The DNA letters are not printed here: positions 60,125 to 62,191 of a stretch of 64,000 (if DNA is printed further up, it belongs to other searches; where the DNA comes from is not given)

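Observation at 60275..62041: Helicase-less protein of five near-identical HA-domain repeats sitting where uvrA is expected after uvrB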

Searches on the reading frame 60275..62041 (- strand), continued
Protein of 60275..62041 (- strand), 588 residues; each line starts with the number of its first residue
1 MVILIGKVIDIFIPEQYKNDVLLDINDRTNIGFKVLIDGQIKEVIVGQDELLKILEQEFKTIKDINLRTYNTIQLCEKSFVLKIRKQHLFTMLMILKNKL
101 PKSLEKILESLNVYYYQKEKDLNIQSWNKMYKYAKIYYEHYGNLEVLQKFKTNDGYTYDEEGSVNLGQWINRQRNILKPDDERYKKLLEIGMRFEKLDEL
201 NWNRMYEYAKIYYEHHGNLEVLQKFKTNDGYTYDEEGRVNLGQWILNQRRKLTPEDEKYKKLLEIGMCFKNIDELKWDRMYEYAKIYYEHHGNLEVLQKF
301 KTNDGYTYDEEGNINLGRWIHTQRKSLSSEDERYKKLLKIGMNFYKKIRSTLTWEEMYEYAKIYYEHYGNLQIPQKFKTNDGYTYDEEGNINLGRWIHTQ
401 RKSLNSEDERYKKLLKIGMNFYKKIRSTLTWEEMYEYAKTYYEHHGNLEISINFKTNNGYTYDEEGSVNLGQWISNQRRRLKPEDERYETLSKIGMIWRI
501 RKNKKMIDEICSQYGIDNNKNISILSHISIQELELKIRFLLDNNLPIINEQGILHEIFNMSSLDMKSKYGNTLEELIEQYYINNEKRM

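Call 18: search_protein_families(library=padloc, proteins=[P0002, L001:9754-9999:+, L001:13042-13359:+, window:60275-62041:-], max_evalue=0.01)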
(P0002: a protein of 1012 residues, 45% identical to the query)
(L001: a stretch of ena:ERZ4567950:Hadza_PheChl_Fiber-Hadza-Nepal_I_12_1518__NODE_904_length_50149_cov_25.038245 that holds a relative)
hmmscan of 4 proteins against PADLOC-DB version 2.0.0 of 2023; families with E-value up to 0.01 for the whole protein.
P0002 (1012 aa): 3 families
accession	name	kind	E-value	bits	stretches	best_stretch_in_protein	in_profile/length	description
PDLC03659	mREase_IV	-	7e-08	28.8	1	322-372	507-556/945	Type IV methyl-directed restriction enzyme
PDLC01765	Cas3c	-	0.0032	14.5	0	23-73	179-233/612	-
PDLC04140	mad8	-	0.0085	13.6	0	17-71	17-76/314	mads_8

L001:9754-9999:+ (81 aa): 0 families

L001:13042-13359:+ (105 aa): 0 families

window:60275-62041:- (588 aa): 1 family
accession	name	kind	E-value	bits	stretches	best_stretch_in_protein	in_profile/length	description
PDLC03219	MTase_II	-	0.00018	18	0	315-361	282-326/504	Type II methyltransferase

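Call 19: search_protein_families(library=phrogs, proteins=[P0002, L001:9754-9999:+, L001:13042-13359:+, window:60275-62041:-], max_evalue=0.01)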
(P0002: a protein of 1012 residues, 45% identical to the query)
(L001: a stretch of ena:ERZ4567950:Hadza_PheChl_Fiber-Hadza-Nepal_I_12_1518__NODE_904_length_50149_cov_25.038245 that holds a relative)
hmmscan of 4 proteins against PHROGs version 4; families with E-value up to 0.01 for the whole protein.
P0002 (1012 aa): 1 family
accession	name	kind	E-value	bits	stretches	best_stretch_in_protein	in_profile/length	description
phrog_16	-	DNA, RNA and nucleotide metabolism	8e-13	48.5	1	9-595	273-809/986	DNA helicase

L001:9754-9999:+ (81 aa): 0 families

L001:13042-13359:+ (105 aa): 1 family
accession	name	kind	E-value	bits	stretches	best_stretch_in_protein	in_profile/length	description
phrog_7492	-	unknown function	0.0051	18.3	1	26-65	66-105/111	-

window:60275-62041:- (588 aa): 4 families
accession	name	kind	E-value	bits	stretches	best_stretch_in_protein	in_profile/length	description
phrog_7433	-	unknown function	4.2e-06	27.7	0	299-314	5-20/75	-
phrog_1539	-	transcription regulation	4.4e-05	24.8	0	213-261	12-60/96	Arc-like repressor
phrog_29925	-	unknown function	0.0064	15.9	0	127-161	479-513/620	-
phrog_25072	-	unknown function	0.0079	17.5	0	328-362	102-136/157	-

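Call 21: find_encoding_contigs(protein=P0082, flank=10000, max_places=2)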
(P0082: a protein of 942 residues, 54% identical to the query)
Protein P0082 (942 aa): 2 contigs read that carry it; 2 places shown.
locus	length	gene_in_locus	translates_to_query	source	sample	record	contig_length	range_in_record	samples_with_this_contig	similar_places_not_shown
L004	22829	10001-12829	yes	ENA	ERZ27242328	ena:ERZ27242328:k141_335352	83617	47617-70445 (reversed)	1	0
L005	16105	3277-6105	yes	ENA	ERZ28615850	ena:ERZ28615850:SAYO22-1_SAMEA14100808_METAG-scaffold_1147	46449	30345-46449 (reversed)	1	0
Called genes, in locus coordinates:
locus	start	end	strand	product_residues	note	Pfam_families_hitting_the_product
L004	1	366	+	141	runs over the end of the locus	PF07883:Cupin_2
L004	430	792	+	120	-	PF01219:DAGK_prokar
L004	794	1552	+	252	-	PF00072:Response_reg, PF00486:Trans_reg_C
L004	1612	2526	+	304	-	PF00005:ABC_tran, PF13304:AAA_21 (weak)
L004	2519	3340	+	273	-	PF12679:ABC2_membrane_2, PF12730:ABC2_membrane_4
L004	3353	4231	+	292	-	PF00512:HisKA, PF02518:HATPase_c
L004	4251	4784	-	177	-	PF14278:TetR_C_8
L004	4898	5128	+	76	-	-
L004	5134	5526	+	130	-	-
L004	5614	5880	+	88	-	PF01527:HTH_Tnp_1 (weak), PF13518:HTH_28 (weak)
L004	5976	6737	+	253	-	PF13276:HTH_21 (weak), PF00665:rve, PF13683:rve_3, PF13333:rve_2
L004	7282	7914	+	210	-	PF12706:Lactamase_B_2, PF13483:Lactamase_B_3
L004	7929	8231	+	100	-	-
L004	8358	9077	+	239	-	-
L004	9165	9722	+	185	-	-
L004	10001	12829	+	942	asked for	PF00270:DEAD (faint), PF04851:ResIII, PF03457:HA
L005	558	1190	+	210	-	PF12706:Lactamase_B_2, PF13483:Lactamase_B_3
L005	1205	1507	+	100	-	-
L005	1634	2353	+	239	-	-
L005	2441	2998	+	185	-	-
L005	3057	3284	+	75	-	-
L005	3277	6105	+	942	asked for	PF00270:DEAD (faint), PF04851:ResIII, PF03457:HA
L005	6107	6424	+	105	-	-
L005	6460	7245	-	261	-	-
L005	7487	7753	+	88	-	-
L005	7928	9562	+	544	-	PF00493:MCM (weak), PF00004:AAA, PF07724:AAA_2, PF10431:ClpB_D2-small (weak)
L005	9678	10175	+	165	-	PF02915:Rubrerythrin (faint)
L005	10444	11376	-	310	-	PF10343:Q_salvage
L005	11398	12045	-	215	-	-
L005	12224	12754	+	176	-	PF20122:DUF6512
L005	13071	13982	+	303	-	PF01261:AP_endonuc_2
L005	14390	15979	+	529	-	PF13023:HD_3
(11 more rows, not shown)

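Call 22: find_encoding_contigs(protein=P0001, flank=3000, max_places=3)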
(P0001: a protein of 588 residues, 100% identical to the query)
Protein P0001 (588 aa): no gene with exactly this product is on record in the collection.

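Call 32: list_cluster_members(proteins=[P0005, P0013, P0035, P0050, P0073, P0075, P0079, P0115, P0118, P0086])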
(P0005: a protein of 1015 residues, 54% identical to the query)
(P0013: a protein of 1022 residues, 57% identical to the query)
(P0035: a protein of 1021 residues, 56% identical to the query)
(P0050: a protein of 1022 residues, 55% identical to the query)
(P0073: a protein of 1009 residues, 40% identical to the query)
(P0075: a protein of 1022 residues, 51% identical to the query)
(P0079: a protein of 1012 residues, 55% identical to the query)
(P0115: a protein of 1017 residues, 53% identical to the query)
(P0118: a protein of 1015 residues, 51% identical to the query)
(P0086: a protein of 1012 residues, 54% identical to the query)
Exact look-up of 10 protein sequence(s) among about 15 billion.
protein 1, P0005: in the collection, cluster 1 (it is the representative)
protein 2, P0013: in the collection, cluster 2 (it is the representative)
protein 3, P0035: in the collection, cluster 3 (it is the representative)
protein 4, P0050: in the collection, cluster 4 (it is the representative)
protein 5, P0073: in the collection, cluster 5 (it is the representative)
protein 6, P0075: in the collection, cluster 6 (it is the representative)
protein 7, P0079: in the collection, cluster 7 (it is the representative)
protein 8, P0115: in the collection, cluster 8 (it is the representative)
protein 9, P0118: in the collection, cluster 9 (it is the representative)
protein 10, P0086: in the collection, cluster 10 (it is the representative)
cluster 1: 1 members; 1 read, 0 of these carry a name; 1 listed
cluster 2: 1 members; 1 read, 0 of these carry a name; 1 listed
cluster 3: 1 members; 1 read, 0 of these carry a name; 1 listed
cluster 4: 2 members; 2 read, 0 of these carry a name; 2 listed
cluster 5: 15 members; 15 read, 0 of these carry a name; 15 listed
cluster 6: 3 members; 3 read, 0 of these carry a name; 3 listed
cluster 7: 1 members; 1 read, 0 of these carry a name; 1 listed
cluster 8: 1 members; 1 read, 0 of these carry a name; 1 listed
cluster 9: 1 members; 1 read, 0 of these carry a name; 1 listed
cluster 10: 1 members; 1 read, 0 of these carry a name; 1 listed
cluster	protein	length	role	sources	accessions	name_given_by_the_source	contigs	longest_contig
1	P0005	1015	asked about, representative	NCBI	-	-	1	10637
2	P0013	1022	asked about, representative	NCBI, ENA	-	-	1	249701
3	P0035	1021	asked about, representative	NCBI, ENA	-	-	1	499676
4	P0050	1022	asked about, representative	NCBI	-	-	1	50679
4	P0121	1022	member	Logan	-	-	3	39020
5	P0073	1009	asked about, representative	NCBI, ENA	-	-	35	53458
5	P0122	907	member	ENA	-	-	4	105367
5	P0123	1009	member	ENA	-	-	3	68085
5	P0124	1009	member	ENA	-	-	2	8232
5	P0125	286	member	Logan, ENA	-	-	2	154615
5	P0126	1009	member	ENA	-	-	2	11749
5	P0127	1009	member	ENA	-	-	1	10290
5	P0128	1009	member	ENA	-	-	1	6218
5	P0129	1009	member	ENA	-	-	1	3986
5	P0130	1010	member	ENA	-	-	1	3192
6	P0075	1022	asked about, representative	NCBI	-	-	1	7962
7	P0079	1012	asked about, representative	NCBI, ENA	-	-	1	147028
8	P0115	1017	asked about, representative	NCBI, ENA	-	-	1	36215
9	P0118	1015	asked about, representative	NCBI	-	-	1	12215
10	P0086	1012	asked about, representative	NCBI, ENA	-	-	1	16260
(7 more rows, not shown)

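Call 33: search_solved_structures(query=P0002, max_evalue=0.01)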
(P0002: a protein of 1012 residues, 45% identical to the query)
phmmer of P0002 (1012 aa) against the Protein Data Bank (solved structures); distinct sequences matched with E-value up to 0.01: 0.

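Call 42: find_encoding_contigs(protein=P0073, flank=10000, max_places=4)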
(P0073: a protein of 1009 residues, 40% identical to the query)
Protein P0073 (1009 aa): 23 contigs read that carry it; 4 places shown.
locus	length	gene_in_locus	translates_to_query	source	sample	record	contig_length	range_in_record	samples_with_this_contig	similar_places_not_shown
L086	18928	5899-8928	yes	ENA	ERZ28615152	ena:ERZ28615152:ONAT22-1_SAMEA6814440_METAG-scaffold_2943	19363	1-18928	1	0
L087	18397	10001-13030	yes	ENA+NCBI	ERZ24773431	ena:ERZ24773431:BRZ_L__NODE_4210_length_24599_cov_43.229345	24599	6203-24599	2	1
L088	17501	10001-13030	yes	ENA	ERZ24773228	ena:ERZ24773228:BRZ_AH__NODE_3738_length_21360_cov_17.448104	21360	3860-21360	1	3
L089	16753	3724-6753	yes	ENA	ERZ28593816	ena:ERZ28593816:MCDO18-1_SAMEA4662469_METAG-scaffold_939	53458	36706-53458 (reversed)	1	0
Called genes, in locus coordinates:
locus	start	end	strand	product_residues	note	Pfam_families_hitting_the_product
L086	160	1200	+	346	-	PF13936:HTH_38, PF00665:rve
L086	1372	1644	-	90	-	-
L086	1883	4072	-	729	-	PF13166:AAA_13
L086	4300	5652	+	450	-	PF04326:SLFN_AlbA_2, PF13749:HATPase_c_4, PF13412:HTH_24 (weak)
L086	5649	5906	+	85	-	-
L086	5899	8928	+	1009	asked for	PF04851:ResIII, PF03457:HA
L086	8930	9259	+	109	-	-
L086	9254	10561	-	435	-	PF03432:Relaxase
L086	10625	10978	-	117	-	PF14198:TnpV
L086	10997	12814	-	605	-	PF00239:Resolvase, PF07508:Recombinase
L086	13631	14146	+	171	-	PF12652:CotJB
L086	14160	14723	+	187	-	PF05067:Mn_catalase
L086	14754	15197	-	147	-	-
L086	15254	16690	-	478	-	PF00587:tRNA-synt_2b, PF03129:HGTP_anticodon, PF09180:ProRS-C_1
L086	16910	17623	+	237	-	-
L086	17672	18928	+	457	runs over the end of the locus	PF08245:Mur_ligase_M, PF02875:Mur_ligase_C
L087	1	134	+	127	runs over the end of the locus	-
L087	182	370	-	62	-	-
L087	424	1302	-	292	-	PF10543:ORF6N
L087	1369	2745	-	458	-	PF01076:Mob_Pre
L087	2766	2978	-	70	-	-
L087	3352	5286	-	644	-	PF00239:Resolvase, PF07508:Recombinase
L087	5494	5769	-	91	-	-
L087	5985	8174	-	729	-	PF13166:AAA_13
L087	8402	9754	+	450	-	PF04326:SLFN_AlbA_2, PF13749:HATPase_c_4, PF13412:HTH_24 (weak)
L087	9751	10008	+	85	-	-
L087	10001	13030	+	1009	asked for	PF04851:ResIII, PF03457:HA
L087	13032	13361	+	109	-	-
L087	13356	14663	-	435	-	PF03432:Relaxase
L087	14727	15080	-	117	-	PF14198:TnpV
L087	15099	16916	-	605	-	PF00239:Resolvase, PF07508:Recombinase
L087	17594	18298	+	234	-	PF02517:Rce1-like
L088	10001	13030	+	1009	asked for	PF04851:ResIII, PF03457:HA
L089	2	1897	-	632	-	?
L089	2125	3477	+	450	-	PF04326:SLFN_AlbA_2, PF13749:HATPase_c_4, PF13412:HTH_24 (weak)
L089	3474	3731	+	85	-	-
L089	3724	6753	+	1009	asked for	PF04851:ResIII, PF03457:HA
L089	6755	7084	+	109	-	-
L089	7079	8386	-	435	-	PF03432:Relaxase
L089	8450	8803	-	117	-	PF14198:TnpV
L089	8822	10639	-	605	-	PF00239:Resolvase, PF07508:Recombinase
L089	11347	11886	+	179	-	-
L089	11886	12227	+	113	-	PF12961:DUF3850 (weak), PF04266:ASCH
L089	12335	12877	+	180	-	PF00583:Acetyltransf_1, PF13508:Acetyltransf_7 (weak)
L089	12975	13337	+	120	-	PF13384:HTH_23 (weak), PF13518:HTH_28, PF13551:HTH_29 (weak)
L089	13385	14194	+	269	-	PF13276:HTH_21 (weak), PF00665:rve, PF13683:rve_3, PF13333:rve_2 (weak)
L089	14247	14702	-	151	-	PF24250:HVO_2718 (faint), PF13744:HTH_37 (faint), PF01381:HTH_3, PF12844:HTH_19, PF13560:HTH_31, PF12844:HTH_19, PF13560:HTH_31 (weak), PF01381:HTH_3, +4 more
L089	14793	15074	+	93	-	-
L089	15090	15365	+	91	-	-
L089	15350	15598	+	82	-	-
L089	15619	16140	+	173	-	-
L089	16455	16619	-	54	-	-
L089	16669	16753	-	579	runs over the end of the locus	PF00239:Resolvase, PF07508:Recombinase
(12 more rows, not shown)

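Call 46: search_protein_families(library=pfam, proteins=[L001:9754-9999:+, L001:13042-13359:+, L087:8402-9754:+], max_evalue=0.01)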
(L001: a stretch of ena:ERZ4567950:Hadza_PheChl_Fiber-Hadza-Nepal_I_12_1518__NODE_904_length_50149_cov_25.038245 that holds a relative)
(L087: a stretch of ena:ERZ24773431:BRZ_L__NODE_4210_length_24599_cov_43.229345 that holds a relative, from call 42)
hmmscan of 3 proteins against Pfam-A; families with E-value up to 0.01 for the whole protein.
L001:9754-9999:+ (81 aa): 0 families

L001:13042-13359:+ (105 aa): 0 families

L087:8402-9754:+ (450 aa): 9 families
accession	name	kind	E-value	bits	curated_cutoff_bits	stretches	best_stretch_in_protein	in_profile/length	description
PF04326.19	SLFN_AlbA_2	-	2.7e-20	73.5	25.3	1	6-124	1-118/118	Schlafen, AlbA_2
PF13749.12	HATPase_c_4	-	2.1e-13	50.5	26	1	278-343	4-71/89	Putative ATP-dependent DNA helicase recG C-terminal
PF13412.12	HTH_24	-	1.7e-06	28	21.9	1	383-430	1-48/48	Winged helix-turn-helix DNA-binding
PF13730.12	HTH_36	-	3.8e-05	23.9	25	1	382-429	2-55/55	Helix-turn-helix domain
PF08279.18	HTH_11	-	5.5e-05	23.4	25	1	393-423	9-39/55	HTH domain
PF08220.18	HTH_DeoR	-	0.00066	19.8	21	1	387-432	2-47/57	DeoR-like helix-turn-helix domain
PF13545.12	HTH_Crp_2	-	0.00087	19.6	27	1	399-433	22-56/70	Crp-like helix-turn-helix domain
PF12802.13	MarR_2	-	0.0016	19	27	1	383-434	3-55/61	MarR family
PF10557.15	Cullin_Nedd8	-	0.0026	18.3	36.9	0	403-432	31-60/63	Cullin protein neddylation domain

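Call 62: predict_structure(alignment_id=A5)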
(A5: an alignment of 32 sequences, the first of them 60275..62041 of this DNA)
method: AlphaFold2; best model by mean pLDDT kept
length: 588 residues; sequences in the alignment: 32
mean_pLDDT: 71.7   pTM: 0.33
mean pLDDT of the five models: 71.7, 71.2, 71.2, 70.9, 68.7
residues with pLDDT >= 90: 58; 70-90: 368; 50-70: 19; < 50: 143
segments of 3 or more residues with pLDDT < 50: 1-91, 96-101, 103-123, 196-199, 271-275, 346-349, 423-427, 585-588
pLDDT, mean of each block of 10 residues (from residue 1): 24 31 29 32 34 38 29 25 37 48 45 41 63 90 81 88 86 81 84 61 87 85 83 80 84 83 79 64 91 81 83 82 82 88 60 84 87 85 82 88 82 84 56 88 80 86 82 89 81 80 86 89 84 88 91 88 81 76 49
secondary structure, 60 per line:
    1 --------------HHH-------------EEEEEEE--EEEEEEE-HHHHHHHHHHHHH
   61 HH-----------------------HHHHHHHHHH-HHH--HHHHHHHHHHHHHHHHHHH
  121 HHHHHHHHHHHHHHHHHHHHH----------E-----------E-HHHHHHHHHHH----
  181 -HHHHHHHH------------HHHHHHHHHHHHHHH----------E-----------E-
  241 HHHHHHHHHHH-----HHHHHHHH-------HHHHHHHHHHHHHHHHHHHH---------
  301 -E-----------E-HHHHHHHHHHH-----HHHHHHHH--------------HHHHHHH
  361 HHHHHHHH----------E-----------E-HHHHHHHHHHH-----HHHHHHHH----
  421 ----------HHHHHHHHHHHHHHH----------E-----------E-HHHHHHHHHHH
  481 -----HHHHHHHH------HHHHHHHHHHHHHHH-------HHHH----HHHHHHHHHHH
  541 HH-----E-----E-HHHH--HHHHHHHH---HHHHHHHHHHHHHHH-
elements in order: E31-37 E40-46 H48-62 H86-95 H102-141 H166-176 H182-189 H202-216 H241-251 H257-264 H272-291 H316-326 H332-339 H354-368 H393-403 H409-416 H431-445 H470-480 H486-493 H500-514 H522-525 H530-542 H556-559 H562-569 H573-587
